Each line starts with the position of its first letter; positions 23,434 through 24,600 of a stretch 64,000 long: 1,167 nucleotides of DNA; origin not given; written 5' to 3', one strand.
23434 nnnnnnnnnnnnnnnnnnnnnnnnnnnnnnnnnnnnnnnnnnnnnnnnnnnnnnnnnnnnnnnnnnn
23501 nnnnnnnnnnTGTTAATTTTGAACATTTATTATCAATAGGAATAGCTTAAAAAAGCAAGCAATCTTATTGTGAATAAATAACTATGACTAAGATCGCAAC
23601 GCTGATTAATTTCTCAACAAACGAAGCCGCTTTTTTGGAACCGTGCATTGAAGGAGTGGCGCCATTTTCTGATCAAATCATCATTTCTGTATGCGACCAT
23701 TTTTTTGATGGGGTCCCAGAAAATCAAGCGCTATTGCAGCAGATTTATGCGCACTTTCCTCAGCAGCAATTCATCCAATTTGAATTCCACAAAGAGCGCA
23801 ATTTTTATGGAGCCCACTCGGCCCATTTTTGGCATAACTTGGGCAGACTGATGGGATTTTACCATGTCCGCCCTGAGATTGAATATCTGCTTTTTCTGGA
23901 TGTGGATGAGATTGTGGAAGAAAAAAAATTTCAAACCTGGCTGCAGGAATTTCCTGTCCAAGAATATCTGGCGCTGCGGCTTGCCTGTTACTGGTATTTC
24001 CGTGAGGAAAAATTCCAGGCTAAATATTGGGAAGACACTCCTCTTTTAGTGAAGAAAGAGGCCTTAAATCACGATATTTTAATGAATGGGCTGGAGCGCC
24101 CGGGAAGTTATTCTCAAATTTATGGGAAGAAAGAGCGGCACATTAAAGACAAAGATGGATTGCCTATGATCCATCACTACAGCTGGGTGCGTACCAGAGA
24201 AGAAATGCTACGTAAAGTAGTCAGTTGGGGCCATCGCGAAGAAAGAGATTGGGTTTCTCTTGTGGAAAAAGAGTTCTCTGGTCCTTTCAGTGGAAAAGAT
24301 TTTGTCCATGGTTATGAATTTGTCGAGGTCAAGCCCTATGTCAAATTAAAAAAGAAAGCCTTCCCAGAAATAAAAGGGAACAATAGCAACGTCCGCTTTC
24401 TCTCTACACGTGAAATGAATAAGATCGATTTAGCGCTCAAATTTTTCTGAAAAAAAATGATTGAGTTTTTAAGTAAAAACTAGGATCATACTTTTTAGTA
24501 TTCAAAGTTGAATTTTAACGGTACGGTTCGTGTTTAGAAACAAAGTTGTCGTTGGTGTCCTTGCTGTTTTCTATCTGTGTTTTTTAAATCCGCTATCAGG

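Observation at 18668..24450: Duplicated head-to-head module: FBXL-type LRR protein paired with a DXD glycosyltransferase-like protein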

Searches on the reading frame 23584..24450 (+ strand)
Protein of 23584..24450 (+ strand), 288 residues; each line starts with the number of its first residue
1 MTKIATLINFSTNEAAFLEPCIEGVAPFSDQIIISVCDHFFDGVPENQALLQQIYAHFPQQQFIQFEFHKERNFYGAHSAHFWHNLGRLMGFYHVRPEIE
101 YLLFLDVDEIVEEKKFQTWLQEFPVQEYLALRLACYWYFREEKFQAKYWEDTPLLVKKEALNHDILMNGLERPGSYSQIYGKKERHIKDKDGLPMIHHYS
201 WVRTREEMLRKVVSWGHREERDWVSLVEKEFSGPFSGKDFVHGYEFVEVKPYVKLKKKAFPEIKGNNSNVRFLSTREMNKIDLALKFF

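Call 3: search_protein_families(library=pfam, proteins=[window:23584-24450:+], max_evalue=1)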
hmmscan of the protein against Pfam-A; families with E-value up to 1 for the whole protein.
window:23584-24450:+ (288 aa): 1 family
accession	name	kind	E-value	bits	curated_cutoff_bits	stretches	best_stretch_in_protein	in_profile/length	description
PF00535.33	Glycos_transf_2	-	0.11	12.9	23.3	1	86-168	68-132/168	Glycosyl transferase family 2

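Call 4: search_protein_families(library=ncbifam, proteins=[window:23584-24450:+], max_evalue=1)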
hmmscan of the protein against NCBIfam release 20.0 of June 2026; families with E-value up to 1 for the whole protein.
window:23584-24450:+ (288 aa): 1 family
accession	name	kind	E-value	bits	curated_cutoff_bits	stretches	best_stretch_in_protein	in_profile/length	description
NF002741.0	PRK02726.1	equivalog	0.07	12.7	179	1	87-128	137-174/200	molybdenum cofactor guanylyltransferase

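Call 9: find_homologous_proteins(query=window:23584-24450:+)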
Query window:23584-24450:+ (288 aa): 492 proteins with E <= 0.001 among 731 candidates; the best 120 are listed.
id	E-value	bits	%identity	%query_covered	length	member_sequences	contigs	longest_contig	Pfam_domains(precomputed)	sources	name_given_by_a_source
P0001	2.9e-197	672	100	100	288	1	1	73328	-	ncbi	-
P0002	2.1e-158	544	82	100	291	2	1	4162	-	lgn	-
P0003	1.3e-153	529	78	100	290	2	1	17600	-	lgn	-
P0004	7.0e-122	424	63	99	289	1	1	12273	-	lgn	-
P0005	1.9e-116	407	61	99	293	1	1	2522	-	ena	-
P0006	4.9e-107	376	58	99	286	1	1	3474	-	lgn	-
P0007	1.9e-106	374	58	99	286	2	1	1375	-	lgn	-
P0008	3.3e-106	373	57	99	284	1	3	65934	-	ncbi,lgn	-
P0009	1.4e-105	371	58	99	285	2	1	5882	-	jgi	-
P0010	1.6e-105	371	58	97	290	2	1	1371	-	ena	-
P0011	4.1e-105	369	57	99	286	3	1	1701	-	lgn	-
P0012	3.0e-104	366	57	99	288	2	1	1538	-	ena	-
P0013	5.0e-103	362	59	99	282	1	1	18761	-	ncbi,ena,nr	ncbi:MAG: hypothetical protein K1000chlam2_00199 [Chlamydiae bacterium]|nr:hypothetical protein [Chl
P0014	6.7e-103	362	57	99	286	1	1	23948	-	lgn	-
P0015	1.1e-102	361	56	99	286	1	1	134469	-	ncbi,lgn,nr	ncbi:MAG: hypothetical protein JSS30_04945 [Verrucomicrobia bacterium]|nr:hypothetical protein [Verr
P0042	2.2e-94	334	53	100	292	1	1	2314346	-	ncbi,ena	-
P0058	2.1e-90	321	51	99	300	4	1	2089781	-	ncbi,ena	-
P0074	6.6e-86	306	51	98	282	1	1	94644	-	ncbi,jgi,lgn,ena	jgi:hypothetical protein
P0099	2.6e-80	288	46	97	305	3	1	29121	-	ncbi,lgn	ncbi:MAG: hypothetical protein PVI40_03075 [Chlamydiota bacterium]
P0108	1.7e-79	285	47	99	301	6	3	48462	-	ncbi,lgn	-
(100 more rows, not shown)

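Call 10: find_encoding_contigs(protein=P0001, flank=10000, max_places=3)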
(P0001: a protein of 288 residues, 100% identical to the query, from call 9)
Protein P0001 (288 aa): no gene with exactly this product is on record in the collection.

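Call 13: search_solved_structures(query=A1, max_evalue=10, show_alignments=3)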
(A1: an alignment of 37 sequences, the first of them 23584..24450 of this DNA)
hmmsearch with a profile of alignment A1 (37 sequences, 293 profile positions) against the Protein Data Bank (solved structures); distinct sequences matched with E-value up to 10: 0.

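Call 14: find_encoding_contigs(protein=P0042, flank=6000, max_places=2)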
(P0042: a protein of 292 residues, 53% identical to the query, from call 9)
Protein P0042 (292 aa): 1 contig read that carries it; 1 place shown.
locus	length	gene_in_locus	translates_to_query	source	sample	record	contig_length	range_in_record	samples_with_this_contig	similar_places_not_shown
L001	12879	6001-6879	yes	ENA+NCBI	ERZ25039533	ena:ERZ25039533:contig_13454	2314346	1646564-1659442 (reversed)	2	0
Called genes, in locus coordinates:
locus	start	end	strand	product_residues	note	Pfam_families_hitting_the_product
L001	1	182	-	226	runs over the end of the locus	PF00691:OmpA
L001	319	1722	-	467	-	PF14583:Pectate_lyase22 (faint), PF26550:Tricorn_2nd, PF26549:Tricorn_N (weak), PF07676:PD40, PF25174:Beta-prop_THOC3 (weak), PF26550:Tricorn_2nd, PF26549:Tricorn_N, PF07676:PD40 (weak), +1 more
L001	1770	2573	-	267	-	-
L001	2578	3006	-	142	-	PF02472:ExbD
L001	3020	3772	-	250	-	PF01618:MotA_ExbB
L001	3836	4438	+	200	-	-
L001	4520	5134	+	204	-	PF03407:Nucleotid_trans (weak)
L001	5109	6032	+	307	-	-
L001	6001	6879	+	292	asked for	-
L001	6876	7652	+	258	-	PF01026:TatD_DNase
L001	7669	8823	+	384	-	PF13692:Glyco_trans_1_4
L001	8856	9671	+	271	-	-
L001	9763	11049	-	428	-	PF05598:DUF772, PF13751:DDE_Tnp_1_6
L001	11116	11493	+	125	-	PF13692:Glyco_trans_1_4 (weak)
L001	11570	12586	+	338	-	PF01127:Sdh_cyt (faint)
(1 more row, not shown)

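Call 15: find_encoding_contigs(protein=P0058, flank=6000, max_places=2)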
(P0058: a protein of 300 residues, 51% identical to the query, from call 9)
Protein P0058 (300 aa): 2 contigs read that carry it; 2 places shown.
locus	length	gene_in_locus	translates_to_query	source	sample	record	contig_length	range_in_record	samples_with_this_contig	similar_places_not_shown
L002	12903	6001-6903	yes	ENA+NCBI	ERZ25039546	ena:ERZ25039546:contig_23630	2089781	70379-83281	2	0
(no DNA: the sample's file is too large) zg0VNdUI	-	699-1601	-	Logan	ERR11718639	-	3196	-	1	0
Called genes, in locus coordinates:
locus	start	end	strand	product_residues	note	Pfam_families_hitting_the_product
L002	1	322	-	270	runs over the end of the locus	PF01177:Asp_Glu_race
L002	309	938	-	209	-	PF01476:LysM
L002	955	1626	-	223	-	PF00691:OmpA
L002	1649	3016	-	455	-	PF26550:Tricorn_2nd, PF00930:DPPIV_N (faint), PF26549:Tricorn_N (weak), PF26550:Tricorn_2nd, PF07676:PD40, PF26549:Tricorn_N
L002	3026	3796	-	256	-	-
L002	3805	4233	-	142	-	PF02472:ExbD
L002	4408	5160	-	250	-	PF01618:MotA_ExbB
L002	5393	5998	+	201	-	PF03407:Nucleotid_trans (weak)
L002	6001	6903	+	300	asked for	-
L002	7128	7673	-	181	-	-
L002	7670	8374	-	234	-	PF12686:DUF3800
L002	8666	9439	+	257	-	PF01026:TatD_DNase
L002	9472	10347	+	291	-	-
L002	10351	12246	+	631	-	PF00890:FAD_binding_2, PF02910:Succ_DH_flav_C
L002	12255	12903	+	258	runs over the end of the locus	PF13085:Fer2_3, PF13183:Fer4_8, PF13534:Fer4_17 (weak)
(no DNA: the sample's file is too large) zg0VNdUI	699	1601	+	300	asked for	-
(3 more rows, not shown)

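Call 16: find_encoding_contigs(protein=P0008, flank=6000, max_places=2)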
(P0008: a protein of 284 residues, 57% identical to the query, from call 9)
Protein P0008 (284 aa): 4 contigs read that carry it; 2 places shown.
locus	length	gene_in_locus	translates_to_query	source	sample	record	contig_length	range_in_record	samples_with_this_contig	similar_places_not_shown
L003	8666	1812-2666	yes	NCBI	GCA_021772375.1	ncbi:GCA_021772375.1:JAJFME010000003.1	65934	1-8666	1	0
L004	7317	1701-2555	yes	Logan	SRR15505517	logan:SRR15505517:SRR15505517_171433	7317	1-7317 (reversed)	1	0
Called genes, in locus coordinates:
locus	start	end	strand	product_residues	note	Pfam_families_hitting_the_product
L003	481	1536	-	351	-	PF17761:DUF1016_N, PF06250:YhcG_C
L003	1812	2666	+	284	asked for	-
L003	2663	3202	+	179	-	-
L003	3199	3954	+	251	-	PF01026:TatD_DNase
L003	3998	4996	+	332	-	PF01127:Sdh_cyt (faint)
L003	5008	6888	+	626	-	PF00890:FAD_binding_2, PF07992:Pyr_redox_2 (faint), PF02910:Succ_DH_flav_C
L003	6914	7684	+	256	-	PF13085:Fer2_3, PF12838:Fer4_7 (faint), PF13183:Fer4_8, PF13237:Fer4_10 (weak), PF13534:Fer4_17 (weak)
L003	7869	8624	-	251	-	PF13539:Peptidase_M15_4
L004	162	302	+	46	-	-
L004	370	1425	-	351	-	PF17761:DUF1016_N, PF06250:YhcG_C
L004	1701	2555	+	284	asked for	-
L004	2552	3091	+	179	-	-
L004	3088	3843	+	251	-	PF01026:TatD_DNase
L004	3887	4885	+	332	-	PF01127:Sdh_cyt (faint)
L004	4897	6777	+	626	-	PF00890:FAD_binding_2, PF07992:Pyr_redox_2 (faint), PF02910:Succ_DH_flav_C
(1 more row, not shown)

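Call 18: find_related_loci(query=A1, collection=genome_contigs, flank=8000)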
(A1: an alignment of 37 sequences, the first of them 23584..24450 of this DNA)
Query A1 (288 aa) in genome_contigs; peptide patterns used: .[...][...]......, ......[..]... (x = any residue, [..] = any of these).
218 stretches matched a pattern; 199 encode a relative of the query (tblastn E <= 1e-3); the best 80 are kept; 80 distinct loci.
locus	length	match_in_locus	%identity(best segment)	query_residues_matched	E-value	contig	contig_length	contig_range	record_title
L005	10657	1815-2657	57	4-287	5e-109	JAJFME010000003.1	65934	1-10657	MAG: Chlamydiae bacterium isolate OFTM171 OFTM171_2, whole genome shotgun sequence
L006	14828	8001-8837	59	4-287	5e-107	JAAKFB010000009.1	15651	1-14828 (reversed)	MAG: Chlamydiae bacterium isolate K1000_chlam_2 K1000chlam2_9, whole genome shotgun sequence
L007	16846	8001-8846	56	4-288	3e-106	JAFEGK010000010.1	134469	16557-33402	MAG: Verrucomicrobia bacterium isolate SZAS-16 VERR-KAN-1__10__length-134469, whole genome shotgun sequence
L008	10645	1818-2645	56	4-287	1e-102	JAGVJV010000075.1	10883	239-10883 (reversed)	MAG: Parachlamydiales bacterium isolate SW_40 c_000000005520, whole genome shotgun sequence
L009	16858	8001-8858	53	1-287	5e-99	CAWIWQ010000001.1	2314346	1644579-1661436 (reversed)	MAG: uncultured Verrucomicrobiae bacterium isolate MFD04944.bin.1.15 genome assembly, contig: contig_13454, whole genome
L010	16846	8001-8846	58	4-288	4e-112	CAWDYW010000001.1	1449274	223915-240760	MAG: uncultured Verrucomicrobiae bacterium isolate MFD05580.bin.2.37 genome assembly, contig: contig_38983, whole genome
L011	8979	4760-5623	51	2-287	1e-98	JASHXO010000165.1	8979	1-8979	MAG: Candidatus Rhabdochlamydia sp. isolate JOPF259 JOPF_NEAR_contig_1090358, whole genome shotgun sequence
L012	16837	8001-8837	53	4-287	2e-98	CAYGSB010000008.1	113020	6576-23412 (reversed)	MAG TPA_asm: uncultured bacterium isolate ERP117304_co2_126 genome assembly, contig: NODE_174_length_113020_cov_57.80873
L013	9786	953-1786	53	5-287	1e-97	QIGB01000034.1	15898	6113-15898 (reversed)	MAG: Chlamydiae bacterium isolate SZUA-160 Ga0063294_10004880, whole genome shotgun sequence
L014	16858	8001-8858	52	3-287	4e-97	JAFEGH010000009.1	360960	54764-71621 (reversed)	MAG: Verrucomicrobia bacterium isolate SZAS-12 LIN-97__9__length-360960, whole genome shotgun sequence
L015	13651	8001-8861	51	4-287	3e-96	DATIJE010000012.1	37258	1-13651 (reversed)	MAG TPA_asm: Rhabdochlamydiaceae bacterium isolate SMAG_U15683 k141_306413, whole genome shotgun sequence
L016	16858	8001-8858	51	1-287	2e-96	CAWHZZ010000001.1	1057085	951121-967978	MAG: uncultured Verrucomicrobiae bacterium isolate MFD09495.bin.1.30 genome assembly, contig: contig_13085, whole genome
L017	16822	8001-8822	52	3-287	3e-95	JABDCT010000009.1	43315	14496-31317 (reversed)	MAG: Chlamydiae bacterium isolate BWMinHeated_Nextera25_MAG3 3300020832.a:Ga0207093_1017, whole genome shotgun sequence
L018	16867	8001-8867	49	1-287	6e-95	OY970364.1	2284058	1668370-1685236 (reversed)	MAG: uncultured Verrucomicrobiae bacterium isolate MFD04463.bin.c.15 genome assembly, chromosome: 1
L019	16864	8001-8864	51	2-287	5e-94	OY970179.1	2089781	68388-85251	MAG: uncultured Verrucomicrobiae bacterium isolate MFD05521.bin.c.1 genome assembly, chromosome: 1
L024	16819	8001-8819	52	4-285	4e-88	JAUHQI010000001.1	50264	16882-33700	MAG: Candidatus Sacchlamyda saccharinae isolate RhabSjap6 c_000000000001, whole genome shotgun sequence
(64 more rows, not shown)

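Call 19: predict_structure(alignment_id=A1)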
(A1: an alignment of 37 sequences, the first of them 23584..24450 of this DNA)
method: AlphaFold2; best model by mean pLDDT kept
length: 288 residues; sequences in the alignment: 37
mean_pLDDT: 93.8   pTM: 0.92
mean pLDDT of the five models: 93.8, 93.7, 93.1, 92.3, 92.1
residues with pLDDT >= 90: 236; 70-90: 51; 50-70: 1; < 50: 0
segments of 3 or more residues with pLDDT < 50: none
pLDDT, mean of each block of 10 residues (from residue 1): 96 96 98 95 91 96 92 74 91 98 98 98 98 97 95 98 95 97 98 97 93 86 94 89 93 89 89 95 93
secondary structure, 60 per line:
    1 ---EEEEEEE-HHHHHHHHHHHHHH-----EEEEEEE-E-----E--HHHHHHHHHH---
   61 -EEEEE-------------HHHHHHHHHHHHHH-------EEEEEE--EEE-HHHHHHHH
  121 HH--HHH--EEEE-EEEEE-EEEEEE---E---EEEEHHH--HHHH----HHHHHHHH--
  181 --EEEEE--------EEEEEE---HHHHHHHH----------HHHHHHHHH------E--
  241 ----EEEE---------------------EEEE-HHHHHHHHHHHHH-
elements in order: E4-10 H12-25 E31-37 H48-57 E62-66 H80-93 E101-106 E109-111 H113-122 E130-133 E135-139 E141-146 E154-157 H163-166 H171-178 E183-187 E196-201 H205-212 H223-231 E245-248 E270-273 H275-287

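Call 22: fold_search(model_id=the predicted structure, library=pdb)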
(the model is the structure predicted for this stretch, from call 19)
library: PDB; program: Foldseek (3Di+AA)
matches with E <= 10: 1287; with E <= 0.001: 139
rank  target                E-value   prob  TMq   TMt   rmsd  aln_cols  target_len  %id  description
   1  9o4g_A                8.2e-07  1.00  0.47  0.21   5.0       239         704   14  Cryo-EM structure of the CHSY3-CHPF1 chondroitin synthase heterodimer (released 2026-03-04)
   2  7msp_B                4.4e-06  1.00  0.44  0.39   4.6       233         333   10  SunS glycosin S-glycosyltransferase (released 2022-04-13)
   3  9omn_B                5.3e-06  1.00  0.42  0.44   9.1       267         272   12  WrtF fucosyltransferase - GDP-2-deoxy-2-fluoro-beta-L-fucose (released 2025-10-29)
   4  5nqa_B                5.6e-06  1.00  0.47  0.28  10.0       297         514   13  Crystal structure of GalNAc-T4 in complex with the monoglycopeptide 3 (released 2017-12-20)
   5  2z86_C                6.0e-06  1.00  0.44  0.23   9.7       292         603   12  Crystal structure of chondroitin polymerase from Escherichia coli strain K4 (K4CP) complexed with UDP-GlcUA and UDP (released 2008-09-16)
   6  4lw3                  8.7e-06  1.00  0.31  0.36   8.8       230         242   13  Crystal structure of the Drosophila beta1,4galactosyltransferase7 catalytic domain D211N single mutant enzyme complex wi (released 2013-09-25)
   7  7msp_A                9.8e-06  1.00  0.45  0.40   4.6       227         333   10  SunS glycosin S-glycosyltransferase (released 2022-04-13)
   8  8vh8_A                1.0e-05  1.00  0.47  0.28  13.8       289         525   12  Crystal structure of heparosan synthase 2 from Pasteurella multocida at 2.85 A (released 2024-09-04)
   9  2z86_A                1.2e-05  1.00  0.41  0.23  10.5       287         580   12  Crystal structure of chondroitin polymerase from Escherichia coli strain K4 (K4CP) complexed with UDP-GlcUA and UDP (released 2008-09-16)
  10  6h0b_A                1.4e-05  1.00  0.46  0.28  10.3       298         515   13  Crystal structure of the human GalNAc-T4 in complex with UDP, manganese and the diglycopeptide 6. (released 2018-10-10)
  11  6wmn_C                1.5e-05  1.00  0.45  0.40  11.3       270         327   12  Human poly-N-acetyl-lactosamine synthase structure demonstrates a modular assembly of catalytic subsites for GT-A glyc (released 2020-12-02)
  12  5gvv_A                1.9e-05  1.00  0.39  0.30  11.9       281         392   14  Crystal structure of the glycosyltransferase GlyE in Streptococcus pneumoniae TIGR4 (released 2017-03-01)
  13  8viw_A                2.1e-05  1.00  0.46  0.26   5.1       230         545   15  Cryo-EM structure of heparosan synthase 2 from Pasteurella multocida with polysaccharide in the GlcNAc-T active site (released 2024-07-24)
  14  8tic_A                2.1e-05  1.00  0.46  0.41  10.5       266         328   11  Structure of human beta 1,3-N-acetylglucosaminyltransferase 2 with compound 1 (released 2023-12-06)
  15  6wmo_A                2.3e-05  1.00  0.45  0.41  12.2       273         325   13  Human poly-N-acetyl-lactosamine synthase structure demonstrates a modular assembly of catalytic subsites for GT-A glyc (released 2020-12-02)
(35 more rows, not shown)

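Call 23: search_protein_families(library=pfam, alignment_id=A1, max_evalue=1)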
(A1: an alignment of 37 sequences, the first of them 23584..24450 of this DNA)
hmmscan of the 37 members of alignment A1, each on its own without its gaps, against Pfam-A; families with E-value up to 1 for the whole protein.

A. member 1, window:23584-24450:+ (288 aa): 1 family
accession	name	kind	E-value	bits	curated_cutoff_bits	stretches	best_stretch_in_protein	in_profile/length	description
PF00535.33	Glycos_transf_2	-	0.11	12.9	23.3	1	86-168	68-132/168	Glycosyl transferase family 2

B. families by the number of members that match (of 37 scanned): 13 families
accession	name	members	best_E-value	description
PF00535.33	Glycos_transf_2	7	0.00062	Glycosyl transferase family 2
PF01501.26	Glyco_transf_8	6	0.0021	Glycosyl transferase family 8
PF13704.12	Glyco_tranf_2_4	4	0.0012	Glycosyl transferase family 2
PF01697.33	Glyco_transf_92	4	0.006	Glycosyltransferase family 92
PF10111.15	Glyco_tranf_2_2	2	0.0038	Glycosyltransferase like family 2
PF13017.12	Maelstrom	1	0.028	piRNA pathway germ-plasm component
PF17844.6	SCP_3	1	0.033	Bacterial SCP ortholog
PF08588.16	Duc1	1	0.046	Domain of unknown function at the cortex 1 (Duc1)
PF22248.1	ERMP1_C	1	0.046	Endoplasmic reticulum metallopeptidase 1, C-terminal domain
PF04724.18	Glyco_transf_17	1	0.048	Glycosyltransferase family 17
PF05923.17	APC_r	1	0.097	APC repeat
PF00501.34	AMP-binding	1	0.18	AMP-binding enzyme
PF14819.11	QueF_N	1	0.2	Nitrile reductase, 7-cyano-7-deazaguanine-reductase N-term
